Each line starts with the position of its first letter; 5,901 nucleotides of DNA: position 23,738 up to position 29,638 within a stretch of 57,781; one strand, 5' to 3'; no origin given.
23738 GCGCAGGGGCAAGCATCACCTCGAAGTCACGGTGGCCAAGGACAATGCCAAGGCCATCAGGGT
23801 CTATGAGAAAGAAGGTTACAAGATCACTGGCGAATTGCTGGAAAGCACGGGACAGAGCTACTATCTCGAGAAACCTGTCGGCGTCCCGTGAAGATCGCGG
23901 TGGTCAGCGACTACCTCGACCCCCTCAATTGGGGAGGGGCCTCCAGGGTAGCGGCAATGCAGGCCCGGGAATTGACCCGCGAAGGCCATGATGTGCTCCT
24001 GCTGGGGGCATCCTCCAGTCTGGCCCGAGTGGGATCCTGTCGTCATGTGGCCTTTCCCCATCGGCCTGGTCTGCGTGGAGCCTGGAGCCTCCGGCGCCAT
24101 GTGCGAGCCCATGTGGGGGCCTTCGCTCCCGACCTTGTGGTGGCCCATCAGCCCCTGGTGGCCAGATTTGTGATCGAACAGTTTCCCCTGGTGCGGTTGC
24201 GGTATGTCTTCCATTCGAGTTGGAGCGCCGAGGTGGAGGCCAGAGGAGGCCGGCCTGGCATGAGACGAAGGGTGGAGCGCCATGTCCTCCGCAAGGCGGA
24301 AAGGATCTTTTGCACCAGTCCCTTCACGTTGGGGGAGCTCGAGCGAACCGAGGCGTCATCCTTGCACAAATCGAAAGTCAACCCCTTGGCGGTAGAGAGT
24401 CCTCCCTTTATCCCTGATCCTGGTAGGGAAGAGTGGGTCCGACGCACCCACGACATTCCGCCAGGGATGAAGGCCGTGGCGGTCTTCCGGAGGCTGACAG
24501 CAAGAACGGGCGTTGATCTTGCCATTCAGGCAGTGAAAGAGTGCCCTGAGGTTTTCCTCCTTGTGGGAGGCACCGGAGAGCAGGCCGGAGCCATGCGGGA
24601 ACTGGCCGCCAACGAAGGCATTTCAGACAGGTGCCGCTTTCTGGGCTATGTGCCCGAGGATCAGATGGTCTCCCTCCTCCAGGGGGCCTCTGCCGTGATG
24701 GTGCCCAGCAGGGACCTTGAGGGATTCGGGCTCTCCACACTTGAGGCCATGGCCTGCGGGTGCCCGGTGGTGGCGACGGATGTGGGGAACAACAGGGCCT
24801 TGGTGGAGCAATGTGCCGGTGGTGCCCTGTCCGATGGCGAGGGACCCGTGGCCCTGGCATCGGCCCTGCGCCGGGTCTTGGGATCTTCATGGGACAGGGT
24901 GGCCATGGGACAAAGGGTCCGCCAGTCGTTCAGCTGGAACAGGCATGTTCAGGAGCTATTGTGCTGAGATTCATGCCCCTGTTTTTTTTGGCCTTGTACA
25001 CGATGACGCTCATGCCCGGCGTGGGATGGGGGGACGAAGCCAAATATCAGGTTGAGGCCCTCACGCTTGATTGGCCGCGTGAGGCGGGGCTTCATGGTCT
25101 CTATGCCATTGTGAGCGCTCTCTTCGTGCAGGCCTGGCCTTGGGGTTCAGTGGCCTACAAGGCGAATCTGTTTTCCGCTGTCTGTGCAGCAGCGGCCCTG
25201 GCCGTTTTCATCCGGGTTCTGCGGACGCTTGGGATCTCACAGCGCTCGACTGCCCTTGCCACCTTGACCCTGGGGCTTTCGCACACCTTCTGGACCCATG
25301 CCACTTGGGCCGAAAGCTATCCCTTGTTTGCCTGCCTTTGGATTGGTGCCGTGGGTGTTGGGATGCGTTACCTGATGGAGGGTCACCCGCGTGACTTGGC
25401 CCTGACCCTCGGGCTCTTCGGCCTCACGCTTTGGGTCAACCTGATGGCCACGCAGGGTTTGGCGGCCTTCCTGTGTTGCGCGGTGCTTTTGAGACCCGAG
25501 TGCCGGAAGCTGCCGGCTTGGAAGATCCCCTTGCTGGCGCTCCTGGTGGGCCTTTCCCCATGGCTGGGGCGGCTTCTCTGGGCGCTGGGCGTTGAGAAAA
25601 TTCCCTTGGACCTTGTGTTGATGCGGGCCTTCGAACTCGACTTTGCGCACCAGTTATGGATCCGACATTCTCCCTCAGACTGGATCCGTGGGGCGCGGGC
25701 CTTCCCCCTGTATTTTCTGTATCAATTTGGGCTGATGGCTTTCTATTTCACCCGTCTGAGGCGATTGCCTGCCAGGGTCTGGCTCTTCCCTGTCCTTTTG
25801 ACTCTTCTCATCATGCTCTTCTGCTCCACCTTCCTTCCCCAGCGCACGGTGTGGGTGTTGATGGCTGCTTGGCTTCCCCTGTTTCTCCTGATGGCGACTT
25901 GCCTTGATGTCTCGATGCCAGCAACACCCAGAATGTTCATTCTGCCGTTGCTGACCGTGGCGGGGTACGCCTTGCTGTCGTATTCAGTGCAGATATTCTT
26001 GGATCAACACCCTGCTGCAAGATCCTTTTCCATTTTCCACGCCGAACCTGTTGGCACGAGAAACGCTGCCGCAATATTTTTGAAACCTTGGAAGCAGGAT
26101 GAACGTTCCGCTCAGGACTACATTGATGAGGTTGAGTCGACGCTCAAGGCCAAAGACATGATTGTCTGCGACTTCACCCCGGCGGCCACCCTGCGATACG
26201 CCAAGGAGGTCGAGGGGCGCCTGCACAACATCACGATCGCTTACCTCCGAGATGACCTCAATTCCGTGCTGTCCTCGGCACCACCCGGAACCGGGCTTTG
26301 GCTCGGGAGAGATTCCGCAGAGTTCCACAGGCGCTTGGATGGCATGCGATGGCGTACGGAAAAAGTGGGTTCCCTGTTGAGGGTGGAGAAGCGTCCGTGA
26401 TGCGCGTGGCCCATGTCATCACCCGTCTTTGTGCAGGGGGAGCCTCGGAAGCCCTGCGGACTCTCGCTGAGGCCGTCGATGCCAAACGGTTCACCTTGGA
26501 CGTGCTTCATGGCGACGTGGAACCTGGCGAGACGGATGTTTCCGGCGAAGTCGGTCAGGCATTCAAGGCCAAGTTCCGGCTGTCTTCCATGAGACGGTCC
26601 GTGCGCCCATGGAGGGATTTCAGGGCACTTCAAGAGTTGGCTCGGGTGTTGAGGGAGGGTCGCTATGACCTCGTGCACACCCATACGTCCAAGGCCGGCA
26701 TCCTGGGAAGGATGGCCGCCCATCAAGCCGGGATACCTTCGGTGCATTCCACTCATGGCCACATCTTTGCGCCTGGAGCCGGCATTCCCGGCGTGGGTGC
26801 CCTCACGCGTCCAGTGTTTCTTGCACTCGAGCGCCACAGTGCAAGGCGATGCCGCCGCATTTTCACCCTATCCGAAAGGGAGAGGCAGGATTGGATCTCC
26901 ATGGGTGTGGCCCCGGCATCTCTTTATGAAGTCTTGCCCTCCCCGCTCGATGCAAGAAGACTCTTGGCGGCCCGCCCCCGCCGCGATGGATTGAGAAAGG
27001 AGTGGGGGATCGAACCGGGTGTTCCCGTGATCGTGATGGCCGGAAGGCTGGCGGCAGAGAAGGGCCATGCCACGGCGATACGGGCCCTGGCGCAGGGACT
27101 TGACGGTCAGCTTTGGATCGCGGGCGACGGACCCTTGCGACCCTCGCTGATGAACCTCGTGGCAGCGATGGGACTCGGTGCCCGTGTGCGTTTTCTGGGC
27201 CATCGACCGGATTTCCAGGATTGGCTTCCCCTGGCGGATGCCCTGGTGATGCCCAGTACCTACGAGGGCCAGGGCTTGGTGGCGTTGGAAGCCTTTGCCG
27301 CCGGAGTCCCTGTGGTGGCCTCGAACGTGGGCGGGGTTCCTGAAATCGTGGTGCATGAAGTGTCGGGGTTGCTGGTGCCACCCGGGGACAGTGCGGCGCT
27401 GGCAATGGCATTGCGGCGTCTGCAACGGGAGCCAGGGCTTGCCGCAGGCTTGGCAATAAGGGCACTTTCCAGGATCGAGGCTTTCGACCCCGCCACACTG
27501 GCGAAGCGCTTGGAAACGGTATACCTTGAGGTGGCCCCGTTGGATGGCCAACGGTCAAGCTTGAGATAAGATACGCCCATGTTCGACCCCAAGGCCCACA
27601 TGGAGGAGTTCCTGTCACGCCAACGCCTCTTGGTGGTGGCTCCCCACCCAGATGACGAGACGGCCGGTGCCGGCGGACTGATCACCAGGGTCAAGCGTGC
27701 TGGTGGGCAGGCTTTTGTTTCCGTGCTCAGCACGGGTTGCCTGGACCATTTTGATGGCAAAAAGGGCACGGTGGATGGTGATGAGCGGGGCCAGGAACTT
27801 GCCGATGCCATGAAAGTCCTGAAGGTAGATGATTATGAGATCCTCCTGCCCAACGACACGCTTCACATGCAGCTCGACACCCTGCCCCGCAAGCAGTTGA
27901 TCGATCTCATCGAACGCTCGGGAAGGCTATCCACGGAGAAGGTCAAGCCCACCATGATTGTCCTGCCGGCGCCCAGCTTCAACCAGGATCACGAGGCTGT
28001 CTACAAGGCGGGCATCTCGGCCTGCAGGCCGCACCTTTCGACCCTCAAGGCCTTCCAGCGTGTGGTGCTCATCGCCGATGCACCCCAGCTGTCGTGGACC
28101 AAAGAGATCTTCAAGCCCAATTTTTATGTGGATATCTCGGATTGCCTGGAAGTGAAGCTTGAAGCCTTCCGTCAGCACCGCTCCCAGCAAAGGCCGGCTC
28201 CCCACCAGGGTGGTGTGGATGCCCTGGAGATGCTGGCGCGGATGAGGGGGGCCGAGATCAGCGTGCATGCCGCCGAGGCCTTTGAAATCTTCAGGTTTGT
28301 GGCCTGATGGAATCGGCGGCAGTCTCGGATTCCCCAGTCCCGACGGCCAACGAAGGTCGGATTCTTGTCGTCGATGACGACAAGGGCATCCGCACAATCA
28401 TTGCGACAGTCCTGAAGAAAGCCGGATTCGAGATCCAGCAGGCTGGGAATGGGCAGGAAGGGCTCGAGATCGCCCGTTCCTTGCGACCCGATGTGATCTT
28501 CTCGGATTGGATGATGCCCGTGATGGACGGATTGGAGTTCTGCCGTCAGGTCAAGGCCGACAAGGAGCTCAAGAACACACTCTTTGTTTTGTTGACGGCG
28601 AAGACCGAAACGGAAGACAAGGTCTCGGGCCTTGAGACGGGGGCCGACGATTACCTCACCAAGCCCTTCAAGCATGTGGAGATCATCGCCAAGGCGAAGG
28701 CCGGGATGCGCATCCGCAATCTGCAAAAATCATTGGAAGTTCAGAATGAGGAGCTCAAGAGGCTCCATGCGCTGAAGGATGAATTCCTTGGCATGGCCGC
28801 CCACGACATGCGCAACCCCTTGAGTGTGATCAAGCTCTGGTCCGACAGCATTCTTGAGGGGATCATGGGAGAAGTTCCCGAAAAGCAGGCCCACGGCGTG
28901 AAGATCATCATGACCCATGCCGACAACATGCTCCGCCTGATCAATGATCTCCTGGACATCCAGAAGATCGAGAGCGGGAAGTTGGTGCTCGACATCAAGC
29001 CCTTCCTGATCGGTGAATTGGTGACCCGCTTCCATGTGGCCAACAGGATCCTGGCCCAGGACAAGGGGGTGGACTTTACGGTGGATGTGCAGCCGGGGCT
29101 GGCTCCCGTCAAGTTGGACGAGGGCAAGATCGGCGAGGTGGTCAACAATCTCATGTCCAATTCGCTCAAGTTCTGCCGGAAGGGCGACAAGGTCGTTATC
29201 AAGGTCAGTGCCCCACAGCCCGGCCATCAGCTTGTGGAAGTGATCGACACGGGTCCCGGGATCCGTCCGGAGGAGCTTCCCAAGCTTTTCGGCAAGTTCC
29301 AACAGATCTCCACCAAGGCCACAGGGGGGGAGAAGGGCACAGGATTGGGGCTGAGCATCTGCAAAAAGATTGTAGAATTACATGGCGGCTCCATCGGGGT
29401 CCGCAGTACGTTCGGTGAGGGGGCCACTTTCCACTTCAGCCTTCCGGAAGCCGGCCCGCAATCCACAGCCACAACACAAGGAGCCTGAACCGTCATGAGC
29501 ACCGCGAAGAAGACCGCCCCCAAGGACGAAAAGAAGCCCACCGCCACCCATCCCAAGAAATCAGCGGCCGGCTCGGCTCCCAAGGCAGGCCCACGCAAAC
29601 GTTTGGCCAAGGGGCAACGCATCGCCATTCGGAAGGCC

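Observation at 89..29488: Glycan-assembly island built around GT-C-fold membrane proteins with no recognisable Wzx/Wzy/ABC exporter or initiating phosphoglycosyltransferase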

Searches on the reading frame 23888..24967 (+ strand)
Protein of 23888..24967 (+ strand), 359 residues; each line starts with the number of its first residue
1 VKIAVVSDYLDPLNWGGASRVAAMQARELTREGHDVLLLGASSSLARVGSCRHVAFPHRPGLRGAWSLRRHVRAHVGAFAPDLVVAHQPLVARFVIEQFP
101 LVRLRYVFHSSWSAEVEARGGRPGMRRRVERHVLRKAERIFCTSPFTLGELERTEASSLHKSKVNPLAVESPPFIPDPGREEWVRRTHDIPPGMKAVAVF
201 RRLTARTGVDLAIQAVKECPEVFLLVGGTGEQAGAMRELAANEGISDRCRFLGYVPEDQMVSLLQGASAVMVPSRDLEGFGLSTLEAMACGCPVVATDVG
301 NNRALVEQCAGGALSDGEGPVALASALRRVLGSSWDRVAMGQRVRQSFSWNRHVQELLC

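Call 5: search_protein_families(library=pfam, proteins=[window:23888-24967:+], max_evalue=0.01)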
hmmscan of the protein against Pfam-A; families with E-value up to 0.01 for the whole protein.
window:23888-24967:+ (359 aa): 6 families
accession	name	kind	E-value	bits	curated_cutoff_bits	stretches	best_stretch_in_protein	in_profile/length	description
PF00534.26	Glycos_transf_1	-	7.7e-30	104.1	26.4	1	186-346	7-171/172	Glycosyl transferases group 1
PF13692.12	Glyco_trans_1_4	-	2.4e-25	89.9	27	1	199-331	6-140/142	Glycosyl transferases group 1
PF13439.12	Glyco_transf_4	-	7.4e-14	52.6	28.5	1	15-153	1-150/170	Glycosyltransferase Family 4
PF13579.12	Glyco_trans_4_4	-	9.1e-13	49.3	29.7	1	16-153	1-144/158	Glycosyl transferase 4-like domain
PF20706.3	GT4-conflict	-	2.1e-12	47.2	26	1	16-298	12-312/385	Family 4 Glycosyltransferase in conflict systems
PF13524.12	Glyco_trans_1_2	-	2.5e-06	28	25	1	212-357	5-142/144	Glycosyl transferase-like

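Call 58: search_protein_families(library=ncbifam, proteins=[window:23888-24967:+], max_evalue=0.00001)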
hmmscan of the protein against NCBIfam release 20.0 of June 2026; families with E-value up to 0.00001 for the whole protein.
window:23888-24967:+ (359 aa): 21 families
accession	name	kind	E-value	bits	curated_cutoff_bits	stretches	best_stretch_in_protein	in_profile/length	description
TIGR03449.1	mycothiol_MshA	equivalog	3.3e-24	85.6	462.5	1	122-357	150-396/406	D-inositol-3-phosphate glycosyltransferase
TIGR03088.1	stp2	hypoth_equivalog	3e-19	69.3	409.05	1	209-356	217-365/374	TIGR03088 family PEP-CTERM/XrtA system glycosyltransferase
NF041876.1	EPS_EpsE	equivalog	1.4e-18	67.3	400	1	227-347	257-375/389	exopolysaccharide biosynthesis GT4 family glycosyltransferase EpsE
NF053787.1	GlcN_PG_synth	equivalog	5.9e-17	61.5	480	1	50-358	53-353/361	N-acetylglucosaminyl phosphatidylglycerol synthase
TIGR04063.1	stp3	hypoth_equivalog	8.7e-17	61.1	442.05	1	68-355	80-386/397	TIGR04063 family PEP-CTERM/XrtA system glycosyltransferase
TIGR03999.1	thiol_BshA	equivalog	2.3e-15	56.4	273.7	1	200-347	208-352/375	N-acetyl-alpha-D-glucosaminyl L-malate synthase BshA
TIGR04047.1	MSMEG_0565_glyc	hypoth_equivalog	4.2e-15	55.7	259.85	1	243-354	252-364/373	MSMEG_0565 family glycosyltransferase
NF038229.1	Glyco4_Geo_Pelo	equivalog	9.7e-13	47.8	400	1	126-319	99-289/338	GPMC system family 4 glycosyltransferase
TIGR02472.1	sucr_P_syn_N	equivalog_domain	3.8e-12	45.8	576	1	269-358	342-435/439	sucrose-phosphate synthase, putative, glycosyltransferase domain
NF047684.1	TeichurnBiosyTuaC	equivalog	5.6e-11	42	550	1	152-307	177-329/391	teichuronic acid biosynthesis protein TuaC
NF038295.1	EPS_HpsP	equivalog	1.6e-09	37.3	550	1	161-351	177-374/388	hormogonium polysaccharide biosynthesis glycosyltransferase HpsP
TIGR02149.1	glgA_Coryne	subfamily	2.4e-09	36.8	302.4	1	197-352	207-378/391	glycogen synthase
NF001899.0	PRK00654.1-2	equivalog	1.9e-08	33.2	459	1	196-355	293-466/478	glycogen synthase GlgA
TIGR02095.1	glgA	subfamily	3.1e-08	32.7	328.45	1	196-334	296-442/477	glycogen/starch synthase, ADP-glucose type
NF012028.0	PRK15484.1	subfamily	5.2e-08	32.4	618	1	241-351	251-365/380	lipopolysaccharide N-acetylglucosaminyltransferase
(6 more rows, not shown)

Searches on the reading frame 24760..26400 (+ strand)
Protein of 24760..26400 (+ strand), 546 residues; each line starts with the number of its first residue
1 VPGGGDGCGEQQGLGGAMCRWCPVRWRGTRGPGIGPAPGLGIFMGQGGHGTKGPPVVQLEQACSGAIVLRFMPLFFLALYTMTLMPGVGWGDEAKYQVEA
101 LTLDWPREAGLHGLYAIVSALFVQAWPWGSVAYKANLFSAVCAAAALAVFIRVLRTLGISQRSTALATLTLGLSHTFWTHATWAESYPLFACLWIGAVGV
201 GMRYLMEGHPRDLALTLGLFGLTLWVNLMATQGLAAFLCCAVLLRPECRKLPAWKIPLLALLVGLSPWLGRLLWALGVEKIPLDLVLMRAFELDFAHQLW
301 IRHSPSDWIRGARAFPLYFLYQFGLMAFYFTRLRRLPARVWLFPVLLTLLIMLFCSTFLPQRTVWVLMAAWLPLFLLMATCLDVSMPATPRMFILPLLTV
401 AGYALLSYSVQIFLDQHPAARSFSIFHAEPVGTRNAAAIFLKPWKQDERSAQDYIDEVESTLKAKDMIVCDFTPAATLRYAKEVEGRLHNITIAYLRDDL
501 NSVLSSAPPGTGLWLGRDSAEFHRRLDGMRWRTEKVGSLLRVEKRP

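Call 5: search_protein_families(library=pfam, proteins=[window:24760-26400:+], max_evalue=0.01)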
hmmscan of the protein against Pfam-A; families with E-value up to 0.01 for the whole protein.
window:24760-26400:+ (546 aa): 0 families

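Call 11: search_protein_families(library=pfam, proteins=[window:24973-26400:+], max_evalue=10)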
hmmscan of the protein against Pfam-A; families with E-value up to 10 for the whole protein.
window:24973-26400:+ (475 aa): 2 families
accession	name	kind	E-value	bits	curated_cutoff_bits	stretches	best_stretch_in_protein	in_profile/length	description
PF11028.14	TMEM260-like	-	0.087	13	24.2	1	29-158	9-158/179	Protein O-mannosyl-transferase TMEM260-like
PF09843.14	DUF2070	-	4.1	6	30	1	32-99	66-133/561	Predicted membrane protein (DUF2070)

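Call 12: search_protein_families(library=ncbifam, proteins=[window:24973-26400:+], max_evalue=10)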
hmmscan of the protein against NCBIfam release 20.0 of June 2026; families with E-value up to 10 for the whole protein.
window:24973-26400:+ (475 aa): 1 family
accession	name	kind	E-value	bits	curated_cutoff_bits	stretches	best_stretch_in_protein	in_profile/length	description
TIGR04476.1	exosort_XrtN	exception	6.2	5.8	200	0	254-345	36-124/406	exosortase N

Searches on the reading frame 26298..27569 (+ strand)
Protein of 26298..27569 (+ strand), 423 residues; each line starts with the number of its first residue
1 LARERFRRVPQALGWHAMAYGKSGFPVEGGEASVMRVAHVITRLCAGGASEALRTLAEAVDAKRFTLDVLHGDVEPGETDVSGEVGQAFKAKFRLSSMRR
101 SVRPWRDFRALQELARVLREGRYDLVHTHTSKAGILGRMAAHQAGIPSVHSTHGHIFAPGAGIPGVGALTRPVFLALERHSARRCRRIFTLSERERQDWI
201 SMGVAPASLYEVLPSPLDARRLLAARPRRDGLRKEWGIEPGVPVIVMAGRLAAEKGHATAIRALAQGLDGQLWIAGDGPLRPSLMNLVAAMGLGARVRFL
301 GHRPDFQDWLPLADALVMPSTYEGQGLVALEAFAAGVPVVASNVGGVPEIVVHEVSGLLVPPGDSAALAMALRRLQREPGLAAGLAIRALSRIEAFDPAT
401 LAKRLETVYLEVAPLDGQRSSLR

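Call 5: search_protein_families(library=pfam, proteins=[window:26298-27569:+], max_evalue=0.01)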
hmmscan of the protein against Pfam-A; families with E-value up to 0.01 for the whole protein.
window:26298-27569:+ (423 aa): 6 families
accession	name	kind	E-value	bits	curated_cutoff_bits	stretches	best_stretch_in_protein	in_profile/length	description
PF13692.12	Glyco_trans_1_4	-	4.4e-36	124.7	27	1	243-375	2-139/142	Glycosyl transferases group 1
PF00534.26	Glycos_transf_1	-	1.6e-35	122.6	26.4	1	232-382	5-162/172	Glycosyl transferases group 1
PF13579.12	Glyco_trans_4_4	-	2.3e-21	77.2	29.7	1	47-214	1-156/158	Glycosyl transferase 4-like domain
PF13439.12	Glyco_transf_4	-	3.1e-21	76.6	28.5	1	47-219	2-168/170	Glycosyltransferase Family 4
PF20706.3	GT4-conflict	-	1.2e-09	38.1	26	1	241-357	196-326/385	Family 4 Glycosyltransferase in conflict systems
PF13477.12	Glyco_trans_4_2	-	2.6e-06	28.1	23.4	1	87-155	39-109/139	Glycosyl transferase 4-like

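Call 58: search_protein_families(library=ncbifam, proteins=[window:26397-27569:+], max_evalue=0.00001)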
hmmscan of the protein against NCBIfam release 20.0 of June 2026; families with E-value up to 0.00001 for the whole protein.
window:26397-27569:+ (390 aa): 30 families (the best 25 are shown)
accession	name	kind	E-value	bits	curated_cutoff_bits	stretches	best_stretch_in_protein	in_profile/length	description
TIGR03088.1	stp2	hypoth_equivalog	8.8e-37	127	409.05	1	3-376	3-370/374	TIGR03088 family PEP-CTERM/XrtA system glycosyltransferase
TIGR03999.1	thiol_BshA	equivalog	6.1e-31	107.7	273.7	1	81-379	76-373/375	N-acetyl-alpha-D-glucosaminyl L-malate synthase BshA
TIGR03449.1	mycothiol_MshA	equivalog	6.5e-28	97.8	462.5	1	85-378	98-402/406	D-inositol-3-phosphate glycosyltransferase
NF041876.1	EPS_EpsE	equivalog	1.6e-27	96.7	400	1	212-363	217-380/389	exopolysaccharide biosynthesis GT4 family glycosyltransferase EpsE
TIGR02149.1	glgA_Coryne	subfamily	1.5e-24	86.9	302.4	1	87-379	81-390/391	glycogen synthase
TIGR04063.1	stp3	hypoth_equivalog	6.7e-22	77.9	442.05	1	66-345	68-360/397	TIGR04063 family PEP-CTERM/XrtA system glycosyltransferase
NF047684.1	TeichurnBiosyTuaC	equivalog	6.4e-17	61.5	550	1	148-379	161-389/391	teichuronic acid biosynthesis protein TuaC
NF038011.1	PelF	equivalog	9.5e-17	61.2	100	1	142-318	248-422/489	GT4 family glycosyltransferase PelF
NF050063.1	ProtGlycPglJ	equivalog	2.1e-16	60.1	500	1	208-372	193-359/363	N-acetylgalactosamine-N,N'-diacetylbacillosaminyl-diphospho-undecaprenol 4-alpha-N-acetylgalactosaminyltransferase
NF053787.1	GlcN_PG_synth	equivalog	3.7e-16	58.9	480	1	193-356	181-337/361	N-acetylglucosaminyl phosphatidylglycerol synthase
NF011726.0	PRK15179.1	equivalog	4e-15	55.2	733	1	238-342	550-656/694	Vi polysaccharide biosynthesis protein TviE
TIGR04157.1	glyco_rSAM_CFB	subfamily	4.2e-15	55.6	400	1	149-329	167-350/406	TIGR04157 family glycosyltransferase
NF041010.1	glycosy_Agl16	equivalog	1.1e-14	54.1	575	1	143-378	125-350/352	glycosylation protein Agl16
NF050056.1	ProtGlycPglH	equivalog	1.5e-14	53.9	600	1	211-373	181-347/354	GalNAc-alpha-(1->4)-GalNAc-alpha-(1->3)-diNAcBac-PP-undecaprenol alpha-1,4-N-acetyl-D-galactosaminyltransferase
NF038298.1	EPS_HpsO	equivalog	1.6e-14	53.5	575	1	193-377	185-385/388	hormogonium polysaccharide biosynthesis glycosyltransferase HpsO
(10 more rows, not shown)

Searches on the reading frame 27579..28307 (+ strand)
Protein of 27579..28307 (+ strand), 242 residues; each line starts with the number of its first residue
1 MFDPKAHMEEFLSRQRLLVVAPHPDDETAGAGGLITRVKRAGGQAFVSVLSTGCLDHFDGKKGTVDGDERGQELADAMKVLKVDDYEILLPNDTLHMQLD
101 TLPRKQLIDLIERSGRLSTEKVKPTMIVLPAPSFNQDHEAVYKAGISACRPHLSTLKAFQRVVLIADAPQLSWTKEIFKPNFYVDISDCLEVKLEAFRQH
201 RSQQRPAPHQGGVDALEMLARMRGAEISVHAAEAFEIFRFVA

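Call 5: search_protein_families(library=pfam, proteins=[window:27579-28307:+], max_evalue=0.01)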
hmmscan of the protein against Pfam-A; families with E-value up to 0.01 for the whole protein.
window:27579-28307:+ (242 aa): 1 family
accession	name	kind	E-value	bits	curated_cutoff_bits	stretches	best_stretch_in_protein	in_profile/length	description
PF02585.22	PIG-L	-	3.7e-17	63.5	28.2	1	18-148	1-128/129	GlcNAc-PI de-N-acetylase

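Call 58: search_protein_families(library=ncbifam, proteins=[window:27579-28307:+], max_evalue=0.00001)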
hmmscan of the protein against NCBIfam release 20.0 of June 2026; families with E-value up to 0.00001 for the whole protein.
window:27579-28307:+ (242 aa): 2 families
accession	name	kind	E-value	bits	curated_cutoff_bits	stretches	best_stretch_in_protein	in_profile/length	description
TIGR04000.1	thiol_BshB2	equivalog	1.6e-14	54.1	195.25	1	16-205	2-186/217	bacillithiol biosynthesis deacetylase BshB2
TIGR04001.1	thiol_BshB1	equivalog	5.8e-13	49.1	182.5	1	17-235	4-218/226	bacillithiol biosynthesis deacetylase BshB1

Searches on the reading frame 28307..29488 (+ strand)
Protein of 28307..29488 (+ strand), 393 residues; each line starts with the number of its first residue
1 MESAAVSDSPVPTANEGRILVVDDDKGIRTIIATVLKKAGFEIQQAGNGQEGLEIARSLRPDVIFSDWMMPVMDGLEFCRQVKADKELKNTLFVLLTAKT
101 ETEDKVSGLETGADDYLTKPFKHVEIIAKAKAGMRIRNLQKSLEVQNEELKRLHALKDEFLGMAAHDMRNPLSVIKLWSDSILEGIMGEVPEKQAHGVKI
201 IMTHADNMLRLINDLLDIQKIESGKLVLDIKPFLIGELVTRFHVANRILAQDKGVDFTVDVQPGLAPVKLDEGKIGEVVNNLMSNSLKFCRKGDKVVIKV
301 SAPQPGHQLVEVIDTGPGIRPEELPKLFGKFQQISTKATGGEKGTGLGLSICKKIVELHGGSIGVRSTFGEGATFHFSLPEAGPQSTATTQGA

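Call 5: search_protein_families(library=pfam, proteins=[window:28307-29488:+], max_evalue=0.01)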
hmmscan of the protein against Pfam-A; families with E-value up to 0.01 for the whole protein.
window:28307-29488:+ (393 aa): 5 families
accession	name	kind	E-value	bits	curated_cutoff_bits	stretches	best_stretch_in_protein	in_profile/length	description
PF02518.31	HATPase_c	-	6.2e-31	107.6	26.4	1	271-382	2-110/111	Histidine kinase-, DNA gyrase B-, and HSP90-like ATPase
PF00072.30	Response_reg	-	4.5e-29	101.3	30.2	1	19-130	1-110/111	Response regulator receiver domain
PF00512.31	HisKA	-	4.5e-15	55.9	26.9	1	157-224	2-66/66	His Kinase A (phospho-acceptor) domain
PF23198.2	PDE8A_N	-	0.00041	20.7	29.6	1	31-105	25-100/147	PDE8A-like, N-terminal domain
PF13589.12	HATPase_c_3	-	0.0035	17.8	25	0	278-354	6-87/137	Histidine kinase-, DNA gyrase B-, and HSP90-like ATPase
